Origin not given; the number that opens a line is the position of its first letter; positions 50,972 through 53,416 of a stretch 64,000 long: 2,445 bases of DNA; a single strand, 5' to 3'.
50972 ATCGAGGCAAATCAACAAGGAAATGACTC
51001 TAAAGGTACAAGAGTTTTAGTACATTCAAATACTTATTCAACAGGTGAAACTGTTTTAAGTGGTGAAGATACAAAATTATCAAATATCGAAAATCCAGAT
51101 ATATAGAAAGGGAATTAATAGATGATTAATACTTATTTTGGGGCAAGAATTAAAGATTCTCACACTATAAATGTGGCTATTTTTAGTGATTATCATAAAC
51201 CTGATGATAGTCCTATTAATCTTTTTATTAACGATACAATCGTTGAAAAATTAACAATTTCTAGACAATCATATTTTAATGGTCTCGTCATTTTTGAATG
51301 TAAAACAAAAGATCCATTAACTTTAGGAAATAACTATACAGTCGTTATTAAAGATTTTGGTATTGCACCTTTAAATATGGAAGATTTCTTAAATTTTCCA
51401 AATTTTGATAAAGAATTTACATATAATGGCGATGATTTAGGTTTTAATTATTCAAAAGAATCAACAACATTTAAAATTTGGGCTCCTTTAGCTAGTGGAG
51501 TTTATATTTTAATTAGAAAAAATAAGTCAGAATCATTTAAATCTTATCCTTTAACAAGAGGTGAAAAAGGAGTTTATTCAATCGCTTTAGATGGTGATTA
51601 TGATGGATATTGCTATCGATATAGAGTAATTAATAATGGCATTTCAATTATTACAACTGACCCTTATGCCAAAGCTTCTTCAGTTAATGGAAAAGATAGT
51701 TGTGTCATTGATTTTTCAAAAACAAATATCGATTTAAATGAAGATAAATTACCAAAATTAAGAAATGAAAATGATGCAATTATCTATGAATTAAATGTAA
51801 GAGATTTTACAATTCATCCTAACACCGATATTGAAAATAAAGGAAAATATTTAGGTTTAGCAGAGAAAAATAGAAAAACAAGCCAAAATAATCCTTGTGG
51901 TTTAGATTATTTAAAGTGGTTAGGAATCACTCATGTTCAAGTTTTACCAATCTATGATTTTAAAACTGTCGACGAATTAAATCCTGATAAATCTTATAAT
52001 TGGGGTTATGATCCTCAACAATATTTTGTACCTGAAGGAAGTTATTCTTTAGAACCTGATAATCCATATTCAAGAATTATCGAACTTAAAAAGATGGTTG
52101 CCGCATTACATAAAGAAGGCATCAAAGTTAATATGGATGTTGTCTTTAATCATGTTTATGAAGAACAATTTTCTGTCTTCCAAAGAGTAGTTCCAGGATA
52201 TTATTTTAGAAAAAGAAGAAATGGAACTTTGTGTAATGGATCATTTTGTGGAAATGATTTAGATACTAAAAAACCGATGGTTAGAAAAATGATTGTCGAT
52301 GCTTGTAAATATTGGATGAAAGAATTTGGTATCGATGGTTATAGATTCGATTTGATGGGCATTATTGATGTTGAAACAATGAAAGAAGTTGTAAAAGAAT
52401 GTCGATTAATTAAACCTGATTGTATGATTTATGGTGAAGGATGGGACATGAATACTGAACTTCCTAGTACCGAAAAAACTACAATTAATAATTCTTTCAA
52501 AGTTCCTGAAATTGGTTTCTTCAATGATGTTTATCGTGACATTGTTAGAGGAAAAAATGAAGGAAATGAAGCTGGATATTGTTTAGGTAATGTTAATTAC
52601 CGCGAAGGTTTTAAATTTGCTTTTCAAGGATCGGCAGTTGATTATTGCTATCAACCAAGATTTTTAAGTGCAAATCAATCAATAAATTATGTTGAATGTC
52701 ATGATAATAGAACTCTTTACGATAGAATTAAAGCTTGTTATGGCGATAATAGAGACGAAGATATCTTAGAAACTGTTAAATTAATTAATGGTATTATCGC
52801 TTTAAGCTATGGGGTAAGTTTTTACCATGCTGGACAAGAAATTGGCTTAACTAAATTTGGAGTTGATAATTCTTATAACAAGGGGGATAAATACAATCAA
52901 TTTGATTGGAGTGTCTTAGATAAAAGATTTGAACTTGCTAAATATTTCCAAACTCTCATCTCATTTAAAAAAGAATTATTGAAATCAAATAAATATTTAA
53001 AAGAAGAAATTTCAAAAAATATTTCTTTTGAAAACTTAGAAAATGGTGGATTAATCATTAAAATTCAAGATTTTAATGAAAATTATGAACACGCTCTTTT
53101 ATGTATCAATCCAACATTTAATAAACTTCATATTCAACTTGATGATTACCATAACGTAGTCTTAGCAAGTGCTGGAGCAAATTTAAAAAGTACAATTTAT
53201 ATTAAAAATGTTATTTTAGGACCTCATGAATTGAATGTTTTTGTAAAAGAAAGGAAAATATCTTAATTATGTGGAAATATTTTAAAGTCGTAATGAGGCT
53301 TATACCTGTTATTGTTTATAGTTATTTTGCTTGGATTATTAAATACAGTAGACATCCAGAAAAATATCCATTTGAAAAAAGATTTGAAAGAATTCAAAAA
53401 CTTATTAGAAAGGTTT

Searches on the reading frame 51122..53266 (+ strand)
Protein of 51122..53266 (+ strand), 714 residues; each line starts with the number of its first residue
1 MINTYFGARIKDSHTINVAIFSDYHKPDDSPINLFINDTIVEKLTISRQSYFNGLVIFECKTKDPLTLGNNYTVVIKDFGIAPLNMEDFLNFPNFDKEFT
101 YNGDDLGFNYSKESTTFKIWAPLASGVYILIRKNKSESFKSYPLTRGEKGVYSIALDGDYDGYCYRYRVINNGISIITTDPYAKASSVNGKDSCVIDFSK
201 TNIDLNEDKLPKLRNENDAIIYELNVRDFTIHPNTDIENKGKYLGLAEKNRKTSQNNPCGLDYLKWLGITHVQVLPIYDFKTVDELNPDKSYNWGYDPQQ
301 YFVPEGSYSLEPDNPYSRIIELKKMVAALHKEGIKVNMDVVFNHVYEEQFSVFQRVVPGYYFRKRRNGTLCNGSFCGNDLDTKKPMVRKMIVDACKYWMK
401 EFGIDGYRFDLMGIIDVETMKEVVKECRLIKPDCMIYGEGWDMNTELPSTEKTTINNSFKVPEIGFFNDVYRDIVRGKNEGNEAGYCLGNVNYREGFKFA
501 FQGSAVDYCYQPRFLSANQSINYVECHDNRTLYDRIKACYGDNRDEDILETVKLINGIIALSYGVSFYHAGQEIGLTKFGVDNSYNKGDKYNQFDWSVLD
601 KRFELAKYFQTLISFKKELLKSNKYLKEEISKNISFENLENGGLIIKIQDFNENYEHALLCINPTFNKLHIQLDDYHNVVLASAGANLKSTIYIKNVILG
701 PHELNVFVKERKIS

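Call 45: find_encoding_contigs(protein=window:51122-53266:+, flank=10000, max_places=1)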
Protein window:51122-53266:+ (714 aa): 1 contig read that carries it; 1 place shown.
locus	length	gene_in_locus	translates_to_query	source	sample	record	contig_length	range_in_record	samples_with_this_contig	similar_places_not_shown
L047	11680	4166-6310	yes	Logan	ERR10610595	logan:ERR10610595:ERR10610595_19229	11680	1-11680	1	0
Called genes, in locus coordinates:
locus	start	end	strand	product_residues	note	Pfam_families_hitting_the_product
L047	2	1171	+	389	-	?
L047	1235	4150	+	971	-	PF17854:FtsK_alpha, PF01580:FtsK_SpoIIIE, PF01935:DUF87 (weak), PF12846:AAA_10 (faint), PF09397:FtsK_gamma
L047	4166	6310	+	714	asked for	PF02922:CBM_48, PF00128:Alpha-amylase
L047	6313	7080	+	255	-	PF01553:Acyltransferase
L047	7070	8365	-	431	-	PF17125:Methyltr_RsmF_N, PF01189:Methyltr_RsmB-F, PF01728:FtsJ, PF02390:Methyltransf_4 (faint), PF13847:Methyltransf_31 (weak), PF13636:Methyltranf_PUA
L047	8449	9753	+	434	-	PF02885:Glycos_trans_3N, PF00591:Glycos_transf_3, PF07831:PYNP_C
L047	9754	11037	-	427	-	PF05496:RuvB_N, PF07728:AAA_5 (weak), PF13173:AAA_14, PF13191:AAA_16 (faint), PF13401:AAA_22 (faint), PF00004:AAA, PF16193:AAA_assoc_2, PF12002:MgsA_C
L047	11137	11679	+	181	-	?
